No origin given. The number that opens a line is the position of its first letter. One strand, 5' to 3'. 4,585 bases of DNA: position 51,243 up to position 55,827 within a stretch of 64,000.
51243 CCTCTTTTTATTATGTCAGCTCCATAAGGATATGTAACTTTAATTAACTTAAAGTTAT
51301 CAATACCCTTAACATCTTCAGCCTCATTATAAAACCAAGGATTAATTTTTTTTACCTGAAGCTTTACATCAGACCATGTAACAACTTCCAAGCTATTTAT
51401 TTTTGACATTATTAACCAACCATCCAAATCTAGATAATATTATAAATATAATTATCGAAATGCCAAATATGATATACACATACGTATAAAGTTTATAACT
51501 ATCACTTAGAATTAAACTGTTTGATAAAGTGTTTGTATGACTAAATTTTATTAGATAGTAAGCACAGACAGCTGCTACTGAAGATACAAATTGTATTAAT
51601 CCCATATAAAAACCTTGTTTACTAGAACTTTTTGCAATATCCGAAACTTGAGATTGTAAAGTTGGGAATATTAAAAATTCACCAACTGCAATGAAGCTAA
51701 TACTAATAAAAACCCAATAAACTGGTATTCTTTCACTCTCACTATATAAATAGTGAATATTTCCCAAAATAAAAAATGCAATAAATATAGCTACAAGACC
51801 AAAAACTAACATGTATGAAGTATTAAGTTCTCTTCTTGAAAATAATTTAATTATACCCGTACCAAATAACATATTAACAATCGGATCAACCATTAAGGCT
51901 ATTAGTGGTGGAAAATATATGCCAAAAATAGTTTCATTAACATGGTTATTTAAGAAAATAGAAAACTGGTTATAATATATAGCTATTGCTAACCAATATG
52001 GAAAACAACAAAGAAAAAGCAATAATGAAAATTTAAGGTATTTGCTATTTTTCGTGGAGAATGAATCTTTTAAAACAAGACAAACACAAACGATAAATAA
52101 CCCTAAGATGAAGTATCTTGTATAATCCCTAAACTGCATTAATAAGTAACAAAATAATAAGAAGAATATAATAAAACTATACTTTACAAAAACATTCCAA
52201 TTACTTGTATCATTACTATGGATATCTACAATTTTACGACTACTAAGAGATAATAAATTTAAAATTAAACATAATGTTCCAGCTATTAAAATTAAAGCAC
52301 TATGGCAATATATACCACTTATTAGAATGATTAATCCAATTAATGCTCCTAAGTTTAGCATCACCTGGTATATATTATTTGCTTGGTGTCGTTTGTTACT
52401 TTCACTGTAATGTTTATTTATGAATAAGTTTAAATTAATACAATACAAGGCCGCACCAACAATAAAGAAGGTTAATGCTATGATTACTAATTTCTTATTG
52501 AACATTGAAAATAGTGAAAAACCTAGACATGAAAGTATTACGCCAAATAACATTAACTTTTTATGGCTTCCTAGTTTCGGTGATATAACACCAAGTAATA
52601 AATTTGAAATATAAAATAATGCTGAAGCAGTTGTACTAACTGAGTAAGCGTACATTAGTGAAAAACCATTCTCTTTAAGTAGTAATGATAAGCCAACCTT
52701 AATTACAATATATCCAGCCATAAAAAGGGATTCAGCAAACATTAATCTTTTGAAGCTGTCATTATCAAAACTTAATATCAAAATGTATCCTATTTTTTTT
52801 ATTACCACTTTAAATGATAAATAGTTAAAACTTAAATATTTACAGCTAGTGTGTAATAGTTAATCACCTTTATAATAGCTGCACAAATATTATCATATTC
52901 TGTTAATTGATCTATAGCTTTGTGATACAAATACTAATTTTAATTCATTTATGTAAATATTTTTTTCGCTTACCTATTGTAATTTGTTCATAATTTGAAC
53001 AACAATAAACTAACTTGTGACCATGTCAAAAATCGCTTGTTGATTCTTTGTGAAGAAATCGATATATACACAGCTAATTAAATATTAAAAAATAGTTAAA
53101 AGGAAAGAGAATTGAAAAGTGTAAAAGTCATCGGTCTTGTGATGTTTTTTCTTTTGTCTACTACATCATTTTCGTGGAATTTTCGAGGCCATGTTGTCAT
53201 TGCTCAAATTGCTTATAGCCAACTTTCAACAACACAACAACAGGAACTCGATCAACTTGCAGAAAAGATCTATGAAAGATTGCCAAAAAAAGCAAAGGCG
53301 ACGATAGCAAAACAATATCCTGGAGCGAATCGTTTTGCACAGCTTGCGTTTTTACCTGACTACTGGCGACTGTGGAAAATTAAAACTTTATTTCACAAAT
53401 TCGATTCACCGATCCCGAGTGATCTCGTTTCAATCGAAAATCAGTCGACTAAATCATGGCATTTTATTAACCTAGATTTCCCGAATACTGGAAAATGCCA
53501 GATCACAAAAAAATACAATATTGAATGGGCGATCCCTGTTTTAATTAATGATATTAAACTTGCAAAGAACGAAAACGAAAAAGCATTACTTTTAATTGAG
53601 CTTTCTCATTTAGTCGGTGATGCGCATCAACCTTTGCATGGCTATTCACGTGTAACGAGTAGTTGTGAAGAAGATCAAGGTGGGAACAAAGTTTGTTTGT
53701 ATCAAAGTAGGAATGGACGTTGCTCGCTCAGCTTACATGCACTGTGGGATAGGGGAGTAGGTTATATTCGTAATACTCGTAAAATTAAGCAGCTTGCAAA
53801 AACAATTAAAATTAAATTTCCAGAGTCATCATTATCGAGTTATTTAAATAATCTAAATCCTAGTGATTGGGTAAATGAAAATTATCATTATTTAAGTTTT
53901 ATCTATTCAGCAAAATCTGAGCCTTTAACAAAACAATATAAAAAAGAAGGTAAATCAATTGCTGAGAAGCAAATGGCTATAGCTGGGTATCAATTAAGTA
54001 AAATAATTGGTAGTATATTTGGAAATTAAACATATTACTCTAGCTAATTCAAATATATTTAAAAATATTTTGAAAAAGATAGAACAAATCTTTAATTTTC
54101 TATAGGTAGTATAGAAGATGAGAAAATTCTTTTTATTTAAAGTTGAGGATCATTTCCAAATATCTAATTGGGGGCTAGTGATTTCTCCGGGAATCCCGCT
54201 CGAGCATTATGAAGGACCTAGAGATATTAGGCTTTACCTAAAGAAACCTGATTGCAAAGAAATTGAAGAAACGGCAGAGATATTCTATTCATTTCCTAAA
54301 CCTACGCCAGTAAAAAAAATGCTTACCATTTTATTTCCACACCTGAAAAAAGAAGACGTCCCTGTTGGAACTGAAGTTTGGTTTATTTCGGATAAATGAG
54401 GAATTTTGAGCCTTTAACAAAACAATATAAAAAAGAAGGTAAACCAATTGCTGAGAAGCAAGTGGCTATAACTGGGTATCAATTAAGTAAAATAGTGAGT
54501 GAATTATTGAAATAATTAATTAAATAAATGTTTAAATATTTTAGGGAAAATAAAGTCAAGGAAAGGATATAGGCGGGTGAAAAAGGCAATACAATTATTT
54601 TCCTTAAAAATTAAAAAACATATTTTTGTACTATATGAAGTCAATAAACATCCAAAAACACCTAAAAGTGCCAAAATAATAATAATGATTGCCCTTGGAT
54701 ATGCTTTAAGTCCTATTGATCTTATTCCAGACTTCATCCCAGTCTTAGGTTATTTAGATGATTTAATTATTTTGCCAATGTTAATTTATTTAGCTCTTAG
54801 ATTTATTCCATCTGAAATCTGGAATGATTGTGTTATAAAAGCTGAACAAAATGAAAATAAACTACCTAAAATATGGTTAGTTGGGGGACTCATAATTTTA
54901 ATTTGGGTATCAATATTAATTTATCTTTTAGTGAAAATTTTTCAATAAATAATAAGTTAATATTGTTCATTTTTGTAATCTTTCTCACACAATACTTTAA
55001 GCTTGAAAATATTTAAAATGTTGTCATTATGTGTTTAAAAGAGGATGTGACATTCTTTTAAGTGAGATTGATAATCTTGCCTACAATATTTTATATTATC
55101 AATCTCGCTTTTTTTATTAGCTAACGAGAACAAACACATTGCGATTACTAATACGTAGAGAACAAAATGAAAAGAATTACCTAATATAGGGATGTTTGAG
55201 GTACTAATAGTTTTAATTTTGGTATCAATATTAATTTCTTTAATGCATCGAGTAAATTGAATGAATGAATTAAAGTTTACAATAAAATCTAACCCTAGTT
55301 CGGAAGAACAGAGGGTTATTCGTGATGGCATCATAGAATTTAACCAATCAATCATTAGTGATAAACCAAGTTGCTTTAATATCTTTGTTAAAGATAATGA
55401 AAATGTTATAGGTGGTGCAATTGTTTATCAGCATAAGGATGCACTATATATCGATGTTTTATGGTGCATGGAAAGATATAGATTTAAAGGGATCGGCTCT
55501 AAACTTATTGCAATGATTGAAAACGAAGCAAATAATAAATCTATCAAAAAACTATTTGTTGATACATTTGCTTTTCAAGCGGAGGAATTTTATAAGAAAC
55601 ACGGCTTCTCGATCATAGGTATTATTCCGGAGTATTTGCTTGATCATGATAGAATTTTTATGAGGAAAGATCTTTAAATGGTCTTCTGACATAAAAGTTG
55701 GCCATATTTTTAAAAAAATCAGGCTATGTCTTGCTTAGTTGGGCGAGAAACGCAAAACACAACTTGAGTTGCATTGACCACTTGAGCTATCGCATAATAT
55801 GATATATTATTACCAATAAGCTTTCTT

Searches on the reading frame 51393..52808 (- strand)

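Call 45: search_protein_families(library=pfam, proteins=[window:51393-52808:-], max_evalue=0.001)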
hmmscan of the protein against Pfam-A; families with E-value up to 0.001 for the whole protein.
window:51393-52808:- (471 aa): 1 family
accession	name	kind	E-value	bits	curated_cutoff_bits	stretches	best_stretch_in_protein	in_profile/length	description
PF07690.21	MFS_1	-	7e-16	58.5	33.4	1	22-414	1-344/347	Major Facilitator Superfamily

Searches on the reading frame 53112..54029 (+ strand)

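Call 45: search_protein_families(library=pfam, proteins=[window:53112-54029:+], max_evalue=0.001)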
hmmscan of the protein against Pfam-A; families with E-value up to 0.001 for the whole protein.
window:53112-54029:+ (305 aa): 1 family
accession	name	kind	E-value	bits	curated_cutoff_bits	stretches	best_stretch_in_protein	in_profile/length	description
PF02265.22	S1-P1_nuclease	-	1.9e-33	116.9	29.5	1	22-303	1-257/258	S1/P1 Nuclease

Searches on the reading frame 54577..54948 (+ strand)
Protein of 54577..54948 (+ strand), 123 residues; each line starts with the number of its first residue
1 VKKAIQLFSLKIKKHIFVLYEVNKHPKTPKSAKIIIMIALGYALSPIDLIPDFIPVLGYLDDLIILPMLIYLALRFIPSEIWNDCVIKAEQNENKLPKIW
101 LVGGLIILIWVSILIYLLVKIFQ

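Call 45: search_protein_families(library=pfam, proteins=[window:54577-54948:+], max_evalue=0.001)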
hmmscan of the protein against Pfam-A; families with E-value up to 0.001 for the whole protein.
window:54577-54948:+ (123 aa): 1 family
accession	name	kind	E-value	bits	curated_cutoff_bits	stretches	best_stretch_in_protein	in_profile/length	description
PF06803.17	DUF1232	-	3.4e-15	55.9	23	1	32-67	1-36/37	Protein of unknown function (DUF1232)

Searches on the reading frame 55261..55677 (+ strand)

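Call 10: search_protein_families(library=pfam, proteins=[window:55261-55677:+], max_evalue=0.01)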
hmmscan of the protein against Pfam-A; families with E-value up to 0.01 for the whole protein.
window:55261-55677:+ (138 aa): 4 families
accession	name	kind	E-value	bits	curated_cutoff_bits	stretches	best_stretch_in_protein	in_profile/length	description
PF00583.31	Acetyltransf_1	-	9.3e-13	48.9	20.7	1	27-116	24-116/116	Acetyltransferase (GNAT) family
PF13508.13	Acetyltransf_7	-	5.6e-11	43.1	27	1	41-117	5-83/84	Acetyltransferase (GNAT) domain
PF13673.13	Acetyltransf_10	-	2.6e-09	37.6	23.6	1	36-117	29-108/128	Acetyltransferase (GNAT) domain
PF13420.13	Acetyltransf_4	-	4.9e-06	27.1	24.3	1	22-126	32-144/155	Acetyltransferase (GNAT) domain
